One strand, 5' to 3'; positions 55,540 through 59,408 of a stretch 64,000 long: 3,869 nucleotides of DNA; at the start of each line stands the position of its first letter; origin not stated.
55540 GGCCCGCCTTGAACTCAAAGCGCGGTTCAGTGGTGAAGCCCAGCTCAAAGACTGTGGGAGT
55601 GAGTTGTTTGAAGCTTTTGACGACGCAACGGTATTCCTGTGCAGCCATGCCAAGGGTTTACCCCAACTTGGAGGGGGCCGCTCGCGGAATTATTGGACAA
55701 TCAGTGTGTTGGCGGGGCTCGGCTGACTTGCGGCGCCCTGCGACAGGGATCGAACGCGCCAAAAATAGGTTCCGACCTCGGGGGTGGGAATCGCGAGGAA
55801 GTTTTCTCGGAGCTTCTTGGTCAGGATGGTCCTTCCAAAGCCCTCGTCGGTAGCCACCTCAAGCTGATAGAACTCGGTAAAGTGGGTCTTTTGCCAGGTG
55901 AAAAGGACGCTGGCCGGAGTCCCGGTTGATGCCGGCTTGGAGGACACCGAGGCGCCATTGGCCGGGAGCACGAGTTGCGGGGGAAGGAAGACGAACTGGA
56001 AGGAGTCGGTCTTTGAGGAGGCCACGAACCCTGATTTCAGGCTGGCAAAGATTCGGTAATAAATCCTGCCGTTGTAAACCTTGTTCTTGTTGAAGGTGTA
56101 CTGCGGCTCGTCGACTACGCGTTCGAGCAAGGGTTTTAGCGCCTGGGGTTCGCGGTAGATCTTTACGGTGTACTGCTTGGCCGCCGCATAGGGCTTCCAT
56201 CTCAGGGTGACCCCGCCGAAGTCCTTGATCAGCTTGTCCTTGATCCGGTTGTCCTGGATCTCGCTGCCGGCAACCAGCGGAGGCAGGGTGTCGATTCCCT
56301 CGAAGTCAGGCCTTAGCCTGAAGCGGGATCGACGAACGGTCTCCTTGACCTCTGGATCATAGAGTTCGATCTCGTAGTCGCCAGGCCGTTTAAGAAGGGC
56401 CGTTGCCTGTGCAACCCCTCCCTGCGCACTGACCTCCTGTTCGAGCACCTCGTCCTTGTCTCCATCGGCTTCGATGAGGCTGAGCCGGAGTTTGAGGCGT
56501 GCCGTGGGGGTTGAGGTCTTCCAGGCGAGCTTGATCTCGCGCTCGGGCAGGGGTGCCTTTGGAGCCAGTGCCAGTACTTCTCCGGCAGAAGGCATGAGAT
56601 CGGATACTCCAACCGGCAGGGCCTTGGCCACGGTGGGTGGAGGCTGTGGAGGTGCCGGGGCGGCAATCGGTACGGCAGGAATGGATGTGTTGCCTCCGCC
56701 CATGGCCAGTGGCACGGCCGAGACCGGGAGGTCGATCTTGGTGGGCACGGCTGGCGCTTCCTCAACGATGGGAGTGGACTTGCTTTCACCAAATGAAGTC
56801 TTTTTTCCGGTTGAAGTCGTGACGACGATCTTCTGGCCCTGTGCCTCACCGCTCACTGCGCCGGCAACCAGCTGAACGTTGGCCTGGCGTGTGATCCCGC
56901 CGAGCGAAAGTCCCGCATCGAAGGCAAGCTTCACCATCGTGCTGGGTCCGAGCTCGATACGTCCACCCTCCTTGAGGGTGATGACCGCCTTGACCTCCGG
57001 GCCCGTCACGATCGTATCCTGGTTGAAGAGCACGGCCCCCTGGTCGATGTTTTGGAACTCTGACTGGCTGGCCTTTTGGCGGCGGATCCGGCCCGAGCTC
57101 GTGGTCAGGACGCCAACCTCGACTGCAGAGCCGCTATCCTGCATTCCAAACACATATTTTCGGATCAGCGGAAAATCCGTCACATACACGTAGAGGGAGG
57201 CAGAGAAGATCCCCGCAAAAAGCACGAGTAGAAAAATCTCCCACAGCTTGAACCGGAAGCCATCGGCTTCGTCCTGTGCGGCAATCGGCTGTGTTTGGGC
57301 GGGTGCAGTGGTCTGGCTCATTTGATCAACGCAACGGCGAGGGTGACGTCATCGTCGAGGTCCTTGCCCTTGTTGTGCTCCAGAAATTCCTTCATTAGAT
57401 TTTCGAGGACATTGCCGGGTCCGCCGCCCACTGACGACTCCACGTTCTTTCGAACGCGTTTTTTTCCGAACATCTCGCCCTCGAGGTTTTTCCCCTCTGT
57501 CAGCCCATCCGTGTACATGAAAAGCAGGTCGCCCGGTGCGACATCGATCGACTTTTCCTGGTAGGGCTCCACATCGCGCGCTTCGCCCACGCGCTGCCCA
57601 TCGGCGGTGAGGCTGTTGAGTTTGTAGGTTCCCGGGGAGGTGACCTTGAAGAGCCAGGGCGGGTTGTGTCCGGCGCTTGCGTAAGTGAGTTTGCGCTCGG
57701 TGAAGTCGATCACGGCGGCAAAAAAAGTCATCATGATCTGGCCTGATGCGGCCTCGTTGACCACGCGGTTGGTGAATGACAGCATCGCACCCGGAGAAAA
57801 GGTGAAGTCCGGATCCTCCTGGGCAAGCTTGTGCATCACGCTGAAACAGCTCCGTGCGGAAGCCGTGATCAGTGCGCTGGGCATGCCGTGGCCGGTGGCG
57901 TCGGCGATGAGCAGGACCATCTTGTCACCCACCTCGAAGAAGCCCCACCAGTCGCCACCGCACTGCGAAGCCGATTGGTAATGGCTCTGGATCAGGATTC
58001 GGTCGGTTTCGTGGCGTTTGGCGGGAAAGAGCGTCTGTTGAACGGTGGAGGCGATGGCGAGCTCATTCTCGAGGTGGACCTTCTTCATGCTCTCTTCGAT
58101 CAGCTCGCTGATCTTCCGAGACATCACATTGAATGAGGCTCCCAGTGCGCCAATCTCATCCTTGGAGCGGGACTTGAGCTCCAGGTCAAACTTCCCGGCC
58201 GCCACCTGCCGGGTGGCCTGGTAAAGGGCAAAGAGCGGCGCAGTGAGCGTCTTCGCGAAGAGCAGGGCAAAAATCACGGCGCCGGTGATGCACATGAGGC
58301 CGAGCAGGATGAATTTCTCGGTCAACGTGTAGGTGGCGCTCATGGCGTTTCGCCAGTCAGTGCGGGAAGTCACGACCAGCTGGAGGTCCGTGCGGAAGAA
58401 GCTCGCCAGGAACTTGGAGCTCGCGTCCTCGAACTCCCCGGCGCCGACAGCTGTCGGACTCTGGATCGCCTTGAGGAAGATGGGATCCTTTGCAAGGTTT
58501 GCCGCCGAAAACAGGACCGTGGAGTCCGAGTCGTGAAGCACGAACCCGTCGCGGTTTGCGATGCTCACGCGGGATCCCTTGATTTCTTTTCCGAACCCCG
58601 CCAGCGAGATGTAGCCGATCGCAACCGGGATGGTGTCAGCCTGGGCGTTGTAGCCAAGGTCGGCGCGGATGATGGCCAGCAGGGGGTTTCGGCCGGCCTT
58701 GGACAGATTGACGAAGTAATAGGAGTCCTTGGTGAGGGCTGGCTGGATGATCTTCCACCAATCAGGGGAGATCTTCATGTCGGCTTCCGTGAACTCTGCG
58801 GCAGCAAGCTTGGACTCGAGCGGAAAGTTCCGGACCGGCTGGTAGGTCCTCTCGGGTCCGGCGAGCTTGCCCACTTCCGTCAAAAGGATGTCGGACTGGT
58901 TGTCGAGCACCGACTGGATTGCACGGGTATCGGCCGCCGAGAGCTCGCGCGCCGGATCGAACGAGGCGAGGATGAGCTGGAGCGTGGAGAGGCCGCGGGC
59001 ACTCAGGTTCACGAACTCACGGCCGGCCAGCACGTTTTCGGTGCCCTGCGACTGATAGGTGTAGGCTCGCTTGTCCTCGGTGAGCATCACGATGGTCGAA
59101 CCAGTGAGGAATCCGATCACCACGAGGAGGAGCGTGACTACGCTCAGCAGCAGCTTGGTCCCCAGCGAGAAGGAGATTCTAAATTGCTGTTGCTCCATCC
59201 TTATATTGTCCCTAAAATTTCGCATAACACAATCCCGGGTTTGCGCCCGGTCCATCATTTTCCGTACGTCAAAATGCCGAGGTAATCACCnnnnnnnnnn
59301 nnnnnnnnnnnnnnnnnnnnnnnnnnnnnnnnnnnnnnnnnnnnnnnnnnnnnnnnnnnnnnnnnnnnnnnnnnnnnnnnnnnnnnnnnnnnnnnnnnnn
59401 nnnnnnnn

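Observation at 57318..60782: Partner-switching module with atypical domain fusions (membrane HAMP-PP2C; STAS+zinc ribbon; REC+GHKL kinase)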

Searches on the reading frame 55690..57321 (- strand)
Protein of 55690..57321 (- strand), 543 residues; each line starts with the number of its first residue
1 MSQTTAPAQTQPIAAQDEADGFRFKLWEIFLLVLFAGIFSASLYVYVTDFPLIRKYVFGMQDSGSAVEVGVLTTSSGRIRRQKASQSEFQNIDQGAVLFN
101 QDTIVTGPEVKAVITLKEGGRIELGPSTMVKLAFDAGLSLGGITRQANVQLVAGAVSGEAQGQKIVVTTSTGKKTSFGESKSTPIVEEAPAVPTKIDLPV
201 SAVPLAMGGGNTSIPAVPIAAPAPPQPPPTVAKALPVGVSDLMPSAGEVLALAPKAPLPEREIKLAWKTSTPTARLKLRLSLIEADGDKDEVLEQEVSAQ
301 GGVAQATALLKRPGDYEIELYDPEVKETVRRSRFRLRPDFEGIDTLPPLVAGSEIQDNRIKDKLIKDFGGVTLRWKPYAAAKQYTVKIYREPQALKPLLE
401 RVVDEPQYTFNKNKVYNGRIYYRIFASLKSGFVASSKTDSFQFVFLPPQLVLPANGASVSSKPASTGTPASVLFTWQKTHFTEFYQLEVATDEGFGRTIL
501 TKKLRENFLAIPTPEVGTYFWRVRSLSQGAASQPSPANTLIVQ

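Call 3: search_protein_families(library=pfam, proteins=[window:55690-57321:-], max_evalue=0.1)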
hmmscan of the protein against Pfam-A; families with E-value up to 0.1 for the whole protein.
window:55690-57321:- (543 aa): 1 family
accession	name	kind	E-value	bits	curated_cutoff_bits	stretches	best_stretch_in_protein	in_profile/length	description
PF04773.18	FecR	-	0.0023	18.8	24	1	102-172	1-69/97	FecR protein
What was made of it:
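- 55690..57321 (-): FecR-like single-pass membrane protein: about 23 cytoplasmic residues, one TM, a weak FecR domain, a Pro-rich linker and a roughly 300-aa beta-rich C-terminus. Its start overlaps the phosphatase stop by 4 nt. Likely a co-sensor of the phosphatase. Pfam FecR 0.0023, below cut-off (call 3).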

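Call 4: search_protein_families(library=ncbifam, proteins=[window:55690-57321:-], max_evalue=0.1)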
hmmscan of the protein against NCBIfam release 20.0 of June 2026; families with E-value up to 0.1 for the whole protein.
window:55690-57321:- (543 aa): 1 family
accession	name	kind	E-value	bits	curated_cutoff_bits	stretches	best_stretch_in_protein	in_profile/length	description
NF047849.1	Lsa33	exception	0.038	13.2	420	1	68-132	28-91/310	surface adhesin Lsa33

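Call 74: search_solved_structures(query=window:55690-57321:-, max_evalue=1)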
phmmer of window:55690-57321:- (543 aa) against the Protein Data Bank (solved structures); distinct sequences matched with E-value up to 1: 0.
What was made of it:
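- Tried and rejected: The FecR-like protein has no relative among PDB sequences (call 74).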

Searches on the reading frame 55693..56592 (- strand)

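Call 55: search_protein_families(library=pfam, proteins=[window:55693-56592:-], max_evalue=10)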
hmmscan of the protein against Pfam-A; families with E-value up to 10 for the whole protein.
seq(300 aa): 1 family
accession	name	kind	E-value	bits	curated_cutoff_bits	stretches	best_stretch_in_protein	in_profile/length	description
PF06832.18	BiPBP_C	-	0.12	12.7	26.8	0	15-79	16-80/90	Penicillin-Binding Protein C-terminus Family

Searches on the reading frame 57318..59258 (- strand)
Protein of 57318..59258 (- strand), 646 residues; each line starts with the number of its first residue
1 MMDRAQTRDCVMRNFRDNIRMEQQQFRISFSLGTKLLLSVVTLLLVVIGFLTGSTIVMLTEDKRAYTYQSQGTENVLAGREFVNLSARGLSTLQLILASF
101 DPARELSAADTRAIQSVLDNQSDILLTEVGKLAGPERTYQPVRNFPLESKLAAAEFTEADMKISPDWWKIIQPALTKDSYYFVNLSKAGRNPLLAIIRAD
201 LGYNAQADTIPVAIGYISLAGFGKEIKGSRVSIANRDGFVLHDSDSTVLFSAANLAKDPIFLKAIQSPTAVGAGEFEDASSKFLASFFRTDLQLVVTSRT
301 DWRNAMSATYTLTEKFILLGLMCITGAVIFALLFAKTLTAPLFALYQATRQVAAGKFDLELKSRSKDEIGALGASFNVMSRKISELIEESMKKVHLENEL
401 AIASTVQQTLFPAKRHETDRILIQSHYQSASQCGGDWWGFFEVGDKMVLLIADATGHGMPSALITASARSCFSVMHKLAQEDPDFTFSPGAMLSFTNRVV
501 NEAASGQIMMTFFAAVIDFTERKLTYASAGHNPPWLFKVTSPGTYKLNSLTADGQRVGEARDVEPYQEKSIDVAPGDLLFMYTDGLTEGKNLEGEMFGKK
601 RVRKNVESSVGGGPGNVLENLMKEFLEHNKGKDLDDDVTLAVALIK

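Call 3: search_protein_families(library=pfam, proteins=[window:57318-59258:-], max_evalue=0.1)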
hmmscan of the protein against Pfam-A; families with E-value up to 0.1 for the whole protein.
window:57318-59258:- (646 aa): 2 families
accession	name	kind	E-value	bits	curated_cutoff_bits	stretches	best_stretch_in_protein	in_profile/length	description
PF07228.17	SpoIIE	-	6.6e-38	131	25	1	445-643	3-189/192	Stage II sporulation protein E (SpoIIE)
PF00672.30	HAMP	-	4.8e-11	43.2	25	1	333-384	1-52/53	HAMP domain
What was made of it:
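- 57318..59198 (-): Sensor phosphatase: TM1, a roughly 250-aa extracytoplasmic domain with no known family, TM2, HAMP (58107-58262) and PP2C/SpoIIE (57330-57926). The ORF runs on to 59258, but the conserved start is ATG 59198 (626 aa). Pfam HAMP 4.8e-11 and SpoIIE 6.6e-38 (call 3).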

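Call 4: search_protein_families(library=ncbifam, proteins=[window:57318-59258:-], max_evalue=0.1)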
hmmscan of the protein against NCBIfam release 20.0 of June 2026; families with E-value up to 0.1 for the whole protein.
window:57318-59258:- (646 aa): 25 families
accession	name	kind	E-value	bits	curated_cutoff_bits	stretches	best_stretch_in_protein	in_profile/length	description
NF038263.1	prot_phos_SiaA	equivalog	6.8e-24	84.4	700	2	396-640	411-652/658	biofilm regulation protein phosphatase SiaA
NF033092.0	HK_WalK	equivalog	6.5e-11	41.5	725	1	308-388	171-251/594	cell wall metabolism sensor histidine kinase WalK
NF045505.1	RR_RssB_Pseudo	equivalog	3.7e-09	36.1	700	1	400-641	156-387/394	two-component system response regulator RssB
NF047496.1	HK_LIC11548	equivalog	6.9e-09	35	750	1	318-393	279-354/589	LIC_11548 family sensor histidine kinase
NF008184.0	PRK10935.1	equivalog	1.1e-07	30.9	553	1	316-394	153-233/565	nitrate/nitrite two-component system sensor histidine kinase NarQ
NF041210.1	his_kin_PieS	equivalog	1.7e-07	30.6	850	1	321-389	174-242/474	two component system sensor histidine kinase PieS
NF058645.1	MCPCtpMPsAe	equivalog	2e-07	30.1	900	1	316-421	207-318/558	methyl-accepting chemotaxis protein CtpM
NF012163.2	BaeS_SmeS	equivalog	2.2e-07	30.2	500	1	316-384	166-234/457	sensor histidine kinase efflux regulator BaeS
NF007004.0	PRK09467.1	equivalog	5.5e-07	28.7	415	1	316-389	162-231/440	two-component system sensor histidine kinase EnvZ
TIGR02865.1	spore_II_E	equivalog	1.9e-06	26.3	490.8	1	426-644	559-762/764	stage II sporulation protein E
NF040691.1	MtrAB_MtrB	equivalog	2.7e-06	26.7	450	1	312-389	186-263/507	MtrAB system histidine kinase MtrB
NF053592.1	HK_near_YfiR_like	equivalog_domain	3.1e-06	26.9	194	1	317-384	150-222/223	sensor histidine kinase, YfiR-like protein-associated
NF007837.0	PRK10549.1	equivalog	1.2e-05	24.2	603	1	320-383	171-233/466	envelope stress sensor histidine kinase BaeS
NF045911.1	TCSHisKinNblS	equivalog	3.7e-05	22.3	1000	1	315-393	186-260/621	two-component system sensor histidine kinase NblS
NF007007.0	PRK09470.1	equivalog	0.00046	19.2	486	1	316-390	171-245/463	envelope stress sensor histidine kinase CpxA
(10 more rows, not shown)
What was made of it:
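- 57318..59198 (-): Partial NCBIfam SiaA match 6.8e-24 (call 4).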

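Call 73: search_solved_structures(query=window:57318-59258:-, max_evalue=0.001)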
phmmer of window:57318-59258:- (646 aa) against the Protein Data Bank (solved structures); distinct sequences matched with E-value up to 0.001: 8.
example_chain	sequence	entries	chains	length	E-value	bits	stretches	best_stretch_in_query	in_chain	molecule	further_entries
3ke6_A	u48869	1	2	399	1.1e-11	47.2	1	431-640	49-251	Protein Rv1364c/MT1410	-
3es2_A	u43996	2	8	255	7.4e-10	41.2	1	406-641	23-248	Probable two-component response regulator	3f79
3eq2_A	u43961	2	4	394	2.2e-09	39.6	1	405-640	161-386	Probable two-component response regulator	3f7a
6k4e_A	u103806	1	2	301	2.7e-07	32.8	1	396-603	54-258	Putative serine phosphatase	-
5mqh_A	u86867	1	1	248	8.3e-06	27.8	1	431-643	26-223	Serine phosphatase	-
3t91_A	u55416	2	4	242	2.4e-05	26.3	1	433-643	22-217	Stage II sporulation protein E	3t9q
5ucg_A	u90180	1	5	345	4.3e-05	25.5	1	430-643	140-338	Stage II sporulation protein E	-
5jjn_B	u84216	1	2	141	0.00049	22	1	318-389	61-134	Sensory rhodopsin II transducer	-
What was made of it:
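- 57318..59198 (-): Closest PDB sequences are Rv1364c, RssB, SiaA (6k4e) and SpoIIE (call 73).
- On Partner-switching system (RsbU/V/W, SpoIIE/AA/AB type): PDB relatives are Rv1364c, SiaA and SpoIIE (call 73).
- Closest known: SiaA-SiaB-SiaC-SiaD of Pseudomonas aeruginosa. Same: The phosphatase has the same layout as SiaA (periplasmic domain, HAMP, PP2C): partial NCBIfam SiaA match 6.8e-24 (call 4) and a PDB 6k4e match (call 73).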

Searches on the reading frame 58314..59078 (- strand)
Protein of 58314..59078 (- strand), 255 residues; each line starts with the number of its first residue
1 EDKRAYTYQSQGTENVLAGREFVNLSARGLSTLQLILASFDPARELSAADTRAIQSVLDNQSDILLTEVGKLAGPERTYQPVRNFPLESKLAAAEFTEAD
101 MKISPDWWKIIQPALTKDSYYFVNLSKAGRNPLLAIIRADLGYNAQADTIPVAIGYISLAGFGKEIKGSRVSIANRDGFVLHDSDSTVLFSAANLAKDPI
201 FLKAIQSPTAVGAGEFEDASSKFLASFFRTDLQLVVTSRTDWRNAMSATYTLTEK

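Call 55: search_protein_families(library=pfam, proteins=[window:58314-59078:-], max_evalue=10)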
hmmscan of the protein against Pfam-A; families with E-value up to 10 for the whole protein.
seq(255 aa): 0 families
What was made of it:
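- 57318..59198 (-): The periplasmic domain has no Pfam hit (call 55).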
